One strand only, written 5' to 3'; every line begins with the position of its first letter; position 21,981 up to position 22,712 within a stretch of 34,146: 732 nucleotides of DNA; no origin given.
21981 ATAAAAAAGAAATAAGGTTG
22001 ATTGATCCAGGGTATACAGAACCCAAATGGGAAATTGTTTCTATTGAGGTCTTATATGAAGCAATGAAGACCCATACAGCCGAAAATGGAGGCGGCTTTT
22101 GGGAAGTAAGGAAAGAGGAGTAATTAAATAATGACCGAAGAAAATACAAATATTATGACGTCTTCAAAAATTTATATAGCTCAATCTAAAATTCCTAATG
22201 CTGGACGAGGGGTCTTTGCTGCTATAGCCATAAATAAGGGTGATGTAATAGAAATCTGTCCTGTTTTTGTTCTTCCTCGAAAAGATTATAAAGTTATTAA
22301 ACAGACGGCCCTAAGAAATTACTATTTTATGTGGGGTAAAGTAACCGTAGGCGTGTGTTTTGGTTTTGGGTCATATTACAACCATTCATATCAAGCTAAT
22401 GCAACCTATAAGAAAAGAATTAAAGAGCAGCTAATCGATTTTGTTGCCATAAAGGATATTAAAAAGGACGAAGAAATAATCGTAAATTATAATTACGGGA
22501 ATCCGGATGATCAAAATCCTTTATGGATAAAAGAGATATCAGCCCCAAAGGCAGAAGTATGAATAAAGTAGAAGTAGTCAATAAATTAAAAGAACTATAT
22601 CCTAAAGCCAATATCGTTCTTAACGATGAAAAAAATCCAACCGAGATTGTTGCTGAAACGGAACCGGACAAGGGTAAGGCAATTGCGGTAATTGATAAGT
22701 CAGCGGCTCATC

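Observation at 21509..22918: Tightly coupled operon: C39-like cysteine peptidase, SET-domain methyltransferase and cupin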

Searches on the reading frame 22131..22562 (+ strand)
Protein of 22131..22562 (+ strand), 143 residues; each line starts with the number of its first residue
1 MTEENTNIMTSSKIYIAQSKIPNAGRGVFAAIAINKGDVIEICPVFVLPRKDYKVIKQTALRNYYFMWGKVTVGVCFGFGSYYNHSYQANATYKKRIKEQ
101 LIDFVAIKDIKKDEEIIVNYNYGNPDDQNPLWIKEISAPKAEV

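Call 3: search_protein_families(library=pfam, proteins=[window:22131-22562:+], max_evalue=1)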
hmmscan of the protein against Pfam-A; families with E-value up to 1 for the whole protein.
window:22131-22562:+ (143 aa): 2 families
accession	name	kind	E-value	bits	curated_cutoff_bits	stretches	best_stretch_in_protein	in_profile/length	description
PF00856.33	SET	-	1.8e-15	57.6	22.4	1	25-121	1-105/105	SET domain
PF19510.5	DUF6044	-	0.077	11.8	27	1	57-111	475-525/564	Protein of unknown function (DUF6044)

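Call 5: search_protein_families(library=ncbifam, proteins=[window:22131-22562:+], max_evalue=1)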
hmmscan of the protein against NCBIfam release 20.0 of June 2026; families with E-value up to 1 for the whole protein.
window:22131-22562:+ (143 aa): 1 family
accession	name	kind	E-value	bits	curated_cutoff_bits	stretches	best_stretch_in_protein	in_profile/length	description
NF043024.1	T4SS_AnkI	equivalog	5.1e-07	28.8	550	1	24-122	34-141/439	Dot/Icm T4SS effector AnkI/LegAS4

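Call 21: find_homologous_proteins(query=window:22131-22562:+)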
Query window:22131-22562:+ (143 aa): 381 proteins with E <= 0.001 among 389 candidates; the best 120 are listed.
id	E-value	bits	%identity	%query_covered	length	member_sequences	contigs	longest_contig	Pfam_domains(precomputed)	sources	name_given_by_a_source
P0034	1.9e-85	302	100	94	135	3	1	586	PF00856.34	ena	-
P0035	7.3e-62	225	77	87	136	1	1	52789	PF00856.34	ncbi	-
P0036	9.1e-61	222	72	91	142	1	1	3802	PF00856.34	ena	-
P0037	1.4e-60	221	72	94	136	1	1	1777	PF00856.34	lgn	-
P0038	5.4e-60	219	70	93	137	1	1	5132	PF00856.34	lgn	-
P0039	6.3e-60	219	75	88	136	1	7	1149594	PF00856.34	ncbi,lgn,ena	-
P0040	3.3e-59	217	71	83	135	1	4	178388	PF00856.34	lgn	-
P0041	5.4e-59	216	70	95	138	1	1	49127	PF00856.34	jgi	jgi:SET domain-containing protein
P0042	8.4e-59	215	71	90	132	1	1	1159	PF00856.34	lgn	-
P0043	9.8e-59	215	69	95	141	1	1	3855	PF00856.34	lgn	-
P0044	1.0e-58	215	70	91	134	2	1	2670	PF00856.34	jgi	jgi:uncharacterized protein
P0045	1.2e-58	215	71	90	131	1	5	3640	PF00856.34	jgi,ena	-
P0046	1.3e-58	215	69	91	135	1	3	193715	PF00856.34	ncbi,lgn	-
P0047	3.3e-58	214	68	93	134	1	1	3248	PF00856.34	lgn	-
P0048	3.8e-58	213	71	91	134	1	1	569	PF00856.34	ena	-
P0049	6.2e-58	213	73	87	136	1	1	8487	PF00856.34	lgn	-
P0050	8.7e-58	212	63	95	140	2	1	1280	PF00856.34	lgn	-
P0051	8.8e-58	212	68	90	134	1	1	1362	PF00856.34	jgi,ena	-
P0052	8.8e-58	212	73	90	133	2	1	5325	PF00856.34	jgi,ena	-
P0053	1.2e-57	212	69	91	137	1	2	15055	PF00856.34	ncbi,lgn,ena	ncbi:MAG: SET domain-containing protein [Patescibacteria group bacterium]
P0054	1.9e-57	211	68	93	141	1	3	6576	PF00856.34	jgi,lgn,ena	-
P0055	2.8e-57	211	70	92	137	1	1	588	PF00856.34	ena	-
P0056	2.9e-57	210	68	92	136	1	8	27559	PF00856.34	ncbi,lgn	-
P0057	3.1e-57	210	68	90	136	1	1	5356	PF00856.34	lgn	-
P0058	3.7e-57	210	68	90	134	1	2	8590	PF00856.34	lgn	-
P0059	4.1e-57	210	65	91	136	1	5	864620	PF00856.34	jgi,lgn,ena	-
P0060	5.7e-57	210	71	90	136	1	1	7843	PF00856.34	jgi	jgi:SET domain-containing protein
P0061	6.2e-57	209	71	90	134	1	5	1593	PF00856.34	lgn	-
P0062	9.7e-57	209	68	90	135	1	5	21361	PF00856.34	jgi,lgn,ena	jgi:SET domain-containing protein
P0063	1.0e-56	209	69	90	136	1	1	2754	PF00856.34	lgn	-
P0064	1.1e-56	209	66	90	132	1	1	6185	PF00856.34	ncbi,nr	ncbi:SET domain-containing protein-lysine N-methyltransferase [Candidatus Roizmanbacteria bacterium]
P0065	1.3e-56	208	71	90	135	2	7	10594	PF00856.34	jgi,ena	-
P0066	2.3e-56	208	68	89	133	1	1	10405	PF00856.34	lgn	-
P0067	2.7e-56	207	70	88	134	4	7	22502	PF00856.34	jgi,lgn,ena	-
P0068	3.4e-56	207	66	91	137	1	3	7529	PF00856.34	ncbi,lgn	-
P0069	4.4e-56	207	68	90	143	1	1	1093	PF00856.34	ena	-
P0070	7.3e-56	206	70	88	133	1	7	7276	PF00856.34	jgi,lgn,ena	-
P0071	1.1e-55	205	68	91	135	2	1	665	PF00856.34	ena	-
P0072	1.4e-55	205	71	87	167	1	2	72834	PF00856.34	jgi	jgi:hypothetical protein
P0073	1.5e-55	205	70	87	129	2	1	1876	PF00856.34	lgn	-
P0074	1.6e-55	205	64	94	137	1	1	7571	PF00856.34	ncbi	-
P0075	1.9e-55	205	71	88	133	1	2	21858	PF00856.34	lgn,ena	-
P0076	2.0e-55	205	65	90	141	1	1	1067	PF00856.34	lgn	-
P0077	2.0e-55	205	65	90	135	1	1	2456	PF00856.34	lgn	-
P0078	2.2e-55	204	66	92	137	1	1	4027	PF00856.34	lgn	-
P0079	2.5e-55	204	70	90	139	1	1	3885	PF00856.34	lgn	-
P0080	4.2e-55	203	66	93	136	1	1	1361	PF00856.34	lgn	-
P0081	4.5e-55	203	68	92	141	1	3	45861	PF00856.34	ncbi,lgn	-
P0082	5.3e-55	203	69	88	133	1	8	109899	PF00856.34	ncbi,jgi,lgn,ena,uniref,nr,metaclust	ncbi:MAG: hypothetical protein US60_C0022G0008 [Microgenomates group bacterium GW2011_GWC1_37_8]|uni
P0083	5.5e-55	203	67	90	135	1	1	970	PF00856.34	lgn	-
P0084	5.5e-55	203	67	92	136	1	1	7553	PF00856.34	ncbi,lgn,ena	-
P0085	7.7e-55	203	64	94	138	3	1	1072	PF00856.34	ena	-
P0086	9.2e-55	202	66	92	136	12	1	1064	PF00856.34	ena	-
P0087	1.5e-54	202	68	90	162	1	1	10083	PF00856.34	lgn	-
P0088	2.0e-54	201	68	90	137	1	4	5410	PF00856.34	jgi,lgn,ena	-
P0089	2.2e-54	201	67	90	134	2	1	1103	PF00856.34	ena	-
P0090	2.2e-54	201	66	92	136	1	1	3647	PF00856.34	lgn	-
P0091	4.0e-54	200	66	90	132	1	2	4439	PF00856.34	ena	-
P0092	4.1e-54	200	66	92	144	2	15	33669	PF00856.34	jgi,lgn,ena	-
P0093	4.3e-54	200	65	91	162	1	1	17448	PF00856.34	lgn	-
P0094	4.8e-54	200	70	87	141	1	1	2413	PF00856.34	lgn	-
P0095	6.3e-54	200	69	87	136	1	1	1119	PF00856.34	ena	-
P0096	7.6e-54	199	69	90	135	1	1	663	PF00856.34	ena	-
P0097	8.8e-54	199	68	90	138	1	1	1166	PF00856.34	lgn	-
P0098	9.5e-54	199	65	91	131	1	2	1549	PF00856.34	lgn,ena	-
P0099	1.1e-53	199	67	90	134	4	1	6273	PF00856.34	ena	-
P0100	1.8e-53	198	67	90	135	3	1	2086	PF00856.34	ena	-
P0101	2.3e-53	198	65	93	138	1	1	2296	PF00856.34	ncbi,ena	-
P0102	2.4e-53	198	66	90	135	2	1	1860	PF00856.34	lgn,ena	-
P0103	2.7e-53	198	67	90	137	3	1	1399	PF00856.34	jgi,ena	-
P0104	4.0e-53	197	69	89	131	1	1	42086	PF00856.34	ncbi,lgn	-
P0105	7.6e-53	196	64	92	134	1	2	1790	PF00856.34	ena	-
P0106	7.8e-53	196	65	92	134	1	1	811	PF00856.34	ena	-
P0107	1.1e-52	196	66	92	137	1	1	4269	PF00856.34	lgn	-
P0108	1.2e-52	196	65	91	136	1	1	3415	PF00856.34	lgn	-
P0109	1.9e-52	195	62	92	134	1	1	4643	PF00856.34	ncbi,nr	ncbi:MAG: SET domain-containing protein [Candidatus Roizmanbacteria bacterium]|nr:SET domain-contain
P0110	2.8e-52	194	65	91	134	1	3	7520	PF00856.34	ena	-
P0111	3.8e-52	194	65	90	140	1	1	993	PF00856.34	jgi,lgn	-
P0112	4.3e-52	194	63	92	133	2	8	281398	PF00856.34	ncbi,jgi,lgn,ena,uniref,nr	ncbi:hypothetical protein A3D84_01845 [Candidatus Woesebacteria bacterium RIFCSPHIGHO2_02_FULL_42_20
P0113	5.7e-52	193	65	93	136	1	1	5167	PF00856.34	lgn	-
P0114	6.6e-52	193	66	89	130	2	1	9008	PF00856.34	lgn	-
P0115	7.4e-52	193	66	88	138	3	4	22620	PF00856.34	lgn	-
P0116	8.2e-52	193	64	92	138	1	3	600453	PF00856.34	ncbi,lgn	-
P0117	9.0e-52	193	66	90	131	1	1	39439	PF00856.34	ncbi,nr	ncbi:SET domain-containing protein-lysine N-methyltransferase [Candidatus Roizmanbacteria bacterium]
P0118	9.8e-52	193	64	95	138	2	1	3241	PF00856.34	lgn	-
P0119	9.9e-52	193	66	87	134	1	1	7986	PF00856.34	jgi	jgi:SET domain-containing protein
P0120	1.3e-51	192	64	92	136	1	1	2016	PF00856.34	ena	-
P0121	1.3e-51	192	68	90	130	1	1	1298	PF00856.34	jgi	-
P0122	1.4e-51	192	64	93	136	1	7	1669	PF00856.34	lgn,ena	-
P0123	1.5e-51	192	64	93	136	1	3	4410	PF00856.34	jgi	-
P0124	1.7e-51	192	65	91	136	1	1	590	PF00856.34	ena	-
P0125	2.0e-51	192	63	92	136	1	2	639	PF00856.34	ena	-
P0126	2.7e-51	191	66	87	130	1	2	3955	PF00856.34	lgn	-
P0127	2.8e-51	191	68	87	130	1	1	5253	PF00856.34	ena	-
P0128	2.9e-51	191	63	91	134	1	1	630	PF00856.34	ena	-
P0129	3.5e-51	191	62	90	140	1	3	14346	PF00856.34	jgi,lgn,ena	-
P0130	3.7e-51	191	63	92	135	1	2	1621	PF00856.34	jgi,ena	-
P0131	4.7e-51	190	64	92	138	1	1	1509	PF00856.34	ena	-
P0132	5.1e-51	190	67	88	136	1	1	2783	PF00856.34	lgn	-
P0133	6.8e-51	190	67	86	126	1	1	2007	PF00856.34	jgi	jgi:hypothetical protein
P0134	8.4e-51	190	63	91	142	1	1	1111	PF00856.34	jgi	-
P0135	8.5e-51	190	65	90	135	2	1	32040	PF00856.34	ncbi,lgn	-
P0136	1.1e-50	189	64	90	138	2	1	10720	PF00856.34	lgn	-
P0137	1.2e-50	189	64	87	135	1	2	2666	PF00856.34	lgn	-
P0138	1.3e-50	189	60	94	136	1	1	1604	PF00856.34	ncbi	-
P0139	1.4e-50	189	64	91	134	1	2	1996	PF00856.34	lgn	-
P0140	1.5e-50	189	63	93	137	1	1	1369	PF00856.34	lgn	-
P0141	2.3e-50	188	64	90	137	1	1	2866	PF00856.34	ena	-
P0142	2.6e-50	188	62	94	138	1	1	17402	PF00856.34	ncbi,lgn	-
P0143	2.9e-50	188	63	86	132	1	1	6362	PF00856.34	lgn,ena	-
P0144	3.4e-50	188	60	94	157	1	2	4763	PF00856.34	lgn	-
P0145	4.1e-50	187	67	85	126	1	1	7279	PF00856.34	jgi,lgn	jgi:hypothetical protein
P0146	5.0e-50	187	65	90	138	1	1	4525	PF00856.34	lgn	-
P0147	6.9e-50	187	62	92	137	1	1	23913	PF00856.34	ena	-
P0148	8.3e-50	186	63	90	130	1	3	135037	PF00856.34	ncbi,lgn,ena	-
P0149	1.3e-49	186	62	92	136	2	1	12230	PF00856.34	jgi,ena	-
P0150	1.5e-49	186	65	90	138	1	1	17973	PF00856.34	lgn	-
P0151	1.5e-49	185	64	87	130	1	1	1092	PF00856.34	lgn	-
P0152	1.7e-49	185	64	90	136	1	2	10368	PF00856.34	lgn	-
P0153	2.2e-49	185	59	93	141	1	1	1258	PF00856.34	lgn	-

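Call 27: find_encoding_contigs(protein=P0035, flank=4000, max_places=2)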
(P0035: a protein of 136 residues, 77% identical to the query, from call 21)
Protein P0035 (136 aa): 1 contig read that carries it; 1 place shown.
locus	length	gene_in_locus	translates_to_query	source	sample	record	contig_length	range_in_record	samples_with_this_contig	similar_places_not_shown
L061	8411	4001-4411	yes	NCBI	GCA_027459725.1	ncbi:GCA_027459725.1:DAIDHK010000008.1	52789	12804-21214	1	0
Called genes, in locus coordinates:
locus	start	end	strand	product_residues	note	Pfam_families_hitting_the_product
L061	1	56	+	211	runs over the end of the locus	-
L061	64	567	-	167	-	PF20901:Sf6_terminase (weak)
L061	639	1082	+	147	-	-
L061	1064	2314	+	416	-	PF14022:DUF4238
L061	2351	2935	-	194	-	-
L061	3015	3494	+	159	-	PF01243:PNPOx_N, PF12900:Pyridox_ox_2 (weak)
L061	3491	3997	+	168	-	PF00186:DHFR_1, PF01872:RibD_C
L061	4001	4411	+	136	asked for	PF00856:SET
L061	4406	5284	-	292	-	-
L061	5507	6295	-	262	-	-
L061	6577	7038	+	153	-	-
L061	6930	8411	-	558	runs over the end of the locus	PF00239:Resolvase, PF07508:Recombinase (weak), PF13408:Zn_ribbon_recom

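Call 28: find_encoding_contigs(protein=P0039, flank=4000, max_places=3)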
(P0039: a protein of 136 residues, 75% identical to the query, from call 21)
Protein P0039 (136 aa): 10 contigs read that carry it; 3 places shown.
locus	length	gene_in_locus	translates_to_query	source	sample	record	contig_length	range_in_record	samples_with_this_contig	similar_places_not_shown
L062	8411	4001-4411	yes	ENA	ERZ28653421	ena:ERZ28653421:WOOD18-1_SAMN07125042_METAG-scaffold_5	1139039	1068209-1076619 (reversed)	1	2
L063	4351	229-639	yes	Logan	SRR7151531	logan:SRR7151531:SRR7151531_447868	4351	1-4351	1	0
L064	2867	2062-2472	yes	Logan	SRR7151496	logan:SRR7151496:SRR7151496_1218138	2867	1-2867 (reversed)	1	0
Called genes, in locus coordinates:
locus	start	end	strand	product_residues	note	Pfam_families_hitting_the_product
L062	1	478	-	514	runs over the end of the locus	-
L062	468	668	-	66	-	-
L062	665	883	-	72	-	-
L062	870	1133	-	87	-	PF18903:DUF5659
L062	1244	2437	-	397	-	-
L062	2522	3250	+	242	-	PF01872:RibD_C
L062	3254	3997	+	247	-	PF00106:adh_short, PF01370:Epimerase (weak), PF08659:KR, PF13561:adh_short_C2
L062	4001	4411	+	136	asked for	PF00856:SET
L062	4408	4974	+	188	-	PF00561:Abhydrolase_1, PF05728:UPF0227 (faint), PF06821:Ser_hydrolase, PF12146:Hydrolase_4 (weak), PF12697:Abhydrolase_6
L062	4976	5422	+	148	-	PF00293:NUDIX, PF14815:NUDIX_4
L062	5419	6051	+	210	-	PF01209:Ubie_methyltran, PF03291:mRNA_G-N7_MeTrfase (weak), PF05724:TPMT (weak), PF13489:Methyltransf_23, PF13847:Methyltransf_31, PF08241:Methyltransf_11, PF08242:Methyltransf_12, PF13649:Methyltransf_25, +1 more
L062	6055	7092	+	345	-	PF04229:GrpB, PF00293:NUDIX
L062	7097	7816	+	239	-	PF03372:Exo_endo_phos, PF23226:Exo_endo_phos_PGAP2IP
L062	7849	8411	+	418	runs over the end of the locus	-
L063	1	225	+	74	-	?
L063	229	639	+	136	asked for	PF00856:SET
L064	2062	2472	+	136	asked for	PF00856:SET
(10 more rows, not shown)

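Call 31: find_related_loci(query=A2, collection=metagenome_contigs, flank=4000)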
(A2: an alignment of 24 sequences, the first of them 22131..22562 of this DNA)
Query A2 (143 aa) in metagenome_contigs; peptide patterns used: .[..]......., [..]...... (x = any residue, [..] = any of these).
600 stretches matched a pattern (row limit reached: there are more); 576 encode a relative of the query (tblastn E <= 1e-3); the best 80 are kept; 80 distinct loci.
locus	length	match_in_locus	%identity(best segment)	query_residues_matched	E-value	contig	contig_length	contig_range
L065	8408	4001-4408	63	8-143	4e-61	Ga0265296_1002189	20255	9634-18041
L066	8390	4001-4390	69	7-136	8e-61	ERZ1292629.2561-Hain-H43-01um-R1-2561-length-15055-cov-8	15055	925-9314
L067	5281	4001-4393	68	6-136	2e-59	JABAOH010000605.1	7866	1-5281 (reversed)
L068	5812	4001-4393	68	6-136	2e-59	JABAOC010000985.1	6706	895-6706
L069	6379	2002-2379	70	11-136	1e-59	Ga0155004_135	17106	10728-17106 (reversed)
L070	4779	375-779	63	6-140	4e-58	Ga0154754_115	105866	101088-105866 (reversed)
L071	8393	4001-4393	64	8-138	9e-58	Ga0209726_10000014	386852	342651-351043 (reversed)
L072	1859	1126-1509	66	11-138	9e-59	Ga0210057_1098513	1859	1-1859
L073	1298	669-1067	66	8-140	7e-60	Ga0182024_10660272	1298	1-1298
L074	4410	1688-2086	64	4-136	3e-56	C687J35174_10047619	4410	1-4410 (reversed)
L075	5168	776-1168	59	8-136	1e-53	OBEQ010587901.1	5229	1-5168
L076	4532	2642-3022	62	5-131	2e-51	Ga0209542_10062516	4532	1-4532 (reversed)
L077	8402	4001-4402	59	8-136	1e-49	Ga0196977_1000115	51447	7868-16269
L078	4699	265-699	55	1-140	2e-49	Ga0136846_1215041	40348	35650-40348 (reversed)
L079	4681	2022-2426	57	8-140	1e-48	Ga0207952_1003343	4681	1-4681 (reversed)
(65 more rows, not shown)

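Call 45: search_solved_structures(query=A2, max_evalue=0.001, show_alignments=2)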
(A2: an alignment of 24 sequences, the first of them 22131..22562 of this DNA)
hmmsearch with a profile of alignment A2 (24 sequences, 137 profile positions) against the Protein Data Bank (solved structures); distinct sequences matched with E-value up to 0.001: 42.
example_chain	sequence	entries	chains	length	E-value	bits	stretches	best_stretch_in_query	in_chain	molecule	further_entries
5h6z_A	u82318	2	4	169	1.6e-20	76.3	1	17-116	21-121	SET domain-containing protein 7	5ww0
1n3j_A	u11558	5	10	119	9.4e-16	60.9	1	8-116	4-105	Histone H3 Lysine Methyltransferase | PBCV-1 histone H3-Lys 27 methyltransferase | A612L protein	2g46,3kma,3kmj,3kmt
4rz0_A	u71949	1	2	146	1.8e-09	40.6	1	7-129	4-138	PFL0690c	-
3m57_A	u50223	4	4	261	1.3e-06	31.3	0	69-120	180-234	Histone-lysine N-methyltransferase SETD7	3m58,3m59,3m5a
3cbm_A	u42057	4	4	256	1.5e-06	31.1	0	69-120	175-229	Histone-lysine N-methyltransferase SETD7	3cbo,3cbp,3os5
1n6a_A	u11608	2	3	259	1.5e-06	31.1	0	69-120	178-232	SET domain-containing protein 7 | HISTONE-LYSINE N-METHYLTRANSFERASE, H3 LYSINE-4 SPECIFIC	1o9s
2f69_A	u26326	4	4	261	1.6e-06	31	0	69-120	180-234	Histone-lysine N-methyltransferase, H3 lysine-4 specific SET7 | Histone-lysine N-methyltransferase SETD7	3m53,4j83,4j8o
5eg2_A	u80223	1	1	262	1.6e-06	31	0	69-120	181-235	Histone-lysine N-methyltransferase SETD7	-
1xqh_A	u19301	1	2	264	1.6e-06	31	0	69-120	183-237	Histone-lysine N-methyltransferase, H3 lysine-4 specific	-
4e47_A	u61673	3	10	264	1.6e-06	31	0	69-120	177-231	Histone-lysine N-methyltransferase SETD7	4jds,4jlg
3vuz_A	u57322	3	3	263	1.6e-06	31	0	69-120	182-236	Histone-lysine N-methyltransferase SETD7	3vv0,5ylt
1n6c_A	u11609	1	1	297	2.3e-06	30.5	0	69-120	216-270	SET domain-containing protein 7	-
1h3i_A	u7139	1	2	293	2.8e-06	30.2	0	69-120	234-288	HISTONE H3 LYSINE 4 SPECIFIC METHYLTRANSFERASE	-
3m54_A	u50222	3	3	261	5.4e-06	29.3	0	69-120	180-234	Histone-lysine N-methyltransferase SETD7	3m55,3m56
1muf_A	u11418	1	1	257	7.7e-06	28.8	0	69-118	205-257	SET9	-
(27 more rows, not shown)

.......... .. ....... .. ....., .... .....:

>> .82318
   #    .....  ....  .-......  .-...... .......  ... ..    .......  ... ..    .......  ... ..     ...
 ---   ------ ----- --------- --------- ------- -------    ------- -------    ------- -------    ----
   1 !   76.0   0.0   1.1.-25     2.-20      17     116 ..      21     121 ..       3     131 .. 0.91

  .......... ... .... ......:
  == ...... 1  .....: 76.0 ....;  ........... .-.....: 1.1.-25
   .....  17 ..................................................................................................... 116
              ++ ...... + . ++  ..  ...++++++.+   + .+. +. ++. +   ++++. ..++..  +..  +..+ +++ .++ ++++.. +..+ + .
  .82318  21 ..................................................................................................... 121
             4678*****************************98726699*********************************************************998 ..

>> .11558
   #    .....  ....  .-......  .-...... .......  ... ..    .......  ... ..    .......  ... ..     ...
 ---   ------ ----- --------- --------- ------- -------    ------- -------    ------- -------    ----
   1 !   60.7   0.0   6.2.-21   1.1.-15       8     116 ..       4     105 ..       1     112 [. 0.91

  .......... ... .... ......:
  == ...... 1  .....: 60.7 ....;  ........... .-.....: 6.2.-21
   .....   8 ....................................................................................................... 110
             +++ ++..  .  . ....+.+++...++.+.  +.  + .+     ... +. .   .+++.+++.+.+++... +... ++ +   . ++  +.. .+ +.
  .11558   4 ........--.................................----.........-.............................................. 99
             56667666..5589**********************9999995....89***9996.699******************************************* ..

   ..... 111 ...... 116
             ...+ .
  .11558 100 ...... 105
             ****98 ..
